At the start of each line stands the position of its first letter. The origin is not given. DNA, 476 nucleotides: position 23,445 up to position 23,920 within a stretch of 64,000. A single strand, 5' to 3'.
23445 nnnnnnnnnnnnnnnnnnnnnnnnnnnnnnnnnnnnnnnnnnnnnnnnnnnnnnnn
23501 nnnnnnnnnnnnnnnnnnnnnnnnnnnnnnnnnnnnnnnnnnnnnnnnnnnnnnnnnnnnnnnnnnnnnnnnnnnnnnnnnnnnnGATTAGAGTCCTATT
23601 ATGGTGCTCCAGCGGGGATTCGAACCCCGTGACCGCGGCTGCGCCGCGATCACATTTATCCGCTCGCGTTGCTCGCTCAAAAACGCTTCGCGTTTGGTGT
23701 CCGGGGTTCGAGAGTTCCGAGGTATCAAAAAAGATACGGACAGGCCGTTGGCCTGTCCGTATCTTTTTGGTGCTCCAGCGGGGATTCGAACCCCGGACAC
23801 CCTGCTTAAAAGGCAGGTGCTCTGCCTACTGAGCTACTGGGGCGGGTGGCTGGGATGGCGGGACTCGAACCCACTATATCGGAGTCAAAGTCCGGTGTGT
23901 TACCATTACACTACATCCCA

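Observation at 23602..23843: Composite module after tRNA-Lys: inverted and direct copies of the tRNA's own T-arm/3' end around a conserved core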

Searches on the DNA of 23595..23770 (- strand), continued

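Call 37: search_rna_families(source=window, start=23595, end=23770, threshold=evalue, max_evalue=10, show_alignments=3)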
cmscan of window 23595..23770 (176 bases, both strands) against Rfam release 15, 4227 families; matches with E-value up to 10: 13.
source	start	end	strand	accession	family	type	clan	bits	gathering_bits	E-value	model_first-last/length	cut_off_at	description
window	23732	23766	+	RF03790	MIR8008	Gene; miRNA;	-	23.1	66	0.0092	1-55/55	no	MIR8008 microRNA precursor family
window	23719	23770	-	RF03790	MIR8008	Gene; miRNA;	-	22.9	66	0.01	6-55/55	5'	MIR8008 microRNA precursor family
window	23728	23768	+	RF03461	MIR842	Gene; miRNA;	-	22.4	85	0.022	1-127/127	no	MIR842 microRNA precursor family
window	23606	23639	-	RF01684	mascRNA-menRNA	Gene;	-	21.2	42.5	0.028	1-56/56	no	MALAT1-associated small cytoplasmic RNA/MEN beta RNA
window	23725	23770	+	RF03325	mir-4872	Gene; miRNA;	-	19.8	58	0.062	1-76/76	no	mir-4872 microRNA precursor family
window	23730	23766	-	RF03879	mir-2831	Gene; miRNA;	-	18.5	90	0.23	1-75/75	no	mir-2831 microRNA precursor family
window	23626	23667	-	RF02882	MH_s36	Gene; sRNA;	-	17.6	46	0.98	1-92/92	no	Mesorhizobail RNA 36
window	23729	23767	-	RF02432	SpF25_sRNA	Gene; sRNA;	-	17.3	48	1.2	64-102/102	no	Streptococcus sRNA SpF25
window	23731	23767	+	RF03210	mir-7359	Gene; miRNA;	-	16.8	90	1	1-56/56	no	mir-7359 microRNA precursor family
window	23614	23628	+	RF04351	Plastid-psbl-rps4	Cis-reg;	-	14.6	68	1.2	10-24/53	no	Plastid-psbl-rps4 3UTR RNA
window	23606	23654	-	RF00194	Rubella_3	Cis-reg;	-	14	35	1.7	1-68/68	no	Rubella virus 3' cis-acting element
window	23611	23706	-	RF02902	AaHKsRNA22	Gene; sRNA;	-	13.8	39.8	1.8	1-101/101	no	Aggregatibacter sRNA 22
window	23613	23629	-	RF04321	tmRNA_permuted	Gene;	-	8.1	47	8.5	36-52/213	no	permuted transfer-messenger RNA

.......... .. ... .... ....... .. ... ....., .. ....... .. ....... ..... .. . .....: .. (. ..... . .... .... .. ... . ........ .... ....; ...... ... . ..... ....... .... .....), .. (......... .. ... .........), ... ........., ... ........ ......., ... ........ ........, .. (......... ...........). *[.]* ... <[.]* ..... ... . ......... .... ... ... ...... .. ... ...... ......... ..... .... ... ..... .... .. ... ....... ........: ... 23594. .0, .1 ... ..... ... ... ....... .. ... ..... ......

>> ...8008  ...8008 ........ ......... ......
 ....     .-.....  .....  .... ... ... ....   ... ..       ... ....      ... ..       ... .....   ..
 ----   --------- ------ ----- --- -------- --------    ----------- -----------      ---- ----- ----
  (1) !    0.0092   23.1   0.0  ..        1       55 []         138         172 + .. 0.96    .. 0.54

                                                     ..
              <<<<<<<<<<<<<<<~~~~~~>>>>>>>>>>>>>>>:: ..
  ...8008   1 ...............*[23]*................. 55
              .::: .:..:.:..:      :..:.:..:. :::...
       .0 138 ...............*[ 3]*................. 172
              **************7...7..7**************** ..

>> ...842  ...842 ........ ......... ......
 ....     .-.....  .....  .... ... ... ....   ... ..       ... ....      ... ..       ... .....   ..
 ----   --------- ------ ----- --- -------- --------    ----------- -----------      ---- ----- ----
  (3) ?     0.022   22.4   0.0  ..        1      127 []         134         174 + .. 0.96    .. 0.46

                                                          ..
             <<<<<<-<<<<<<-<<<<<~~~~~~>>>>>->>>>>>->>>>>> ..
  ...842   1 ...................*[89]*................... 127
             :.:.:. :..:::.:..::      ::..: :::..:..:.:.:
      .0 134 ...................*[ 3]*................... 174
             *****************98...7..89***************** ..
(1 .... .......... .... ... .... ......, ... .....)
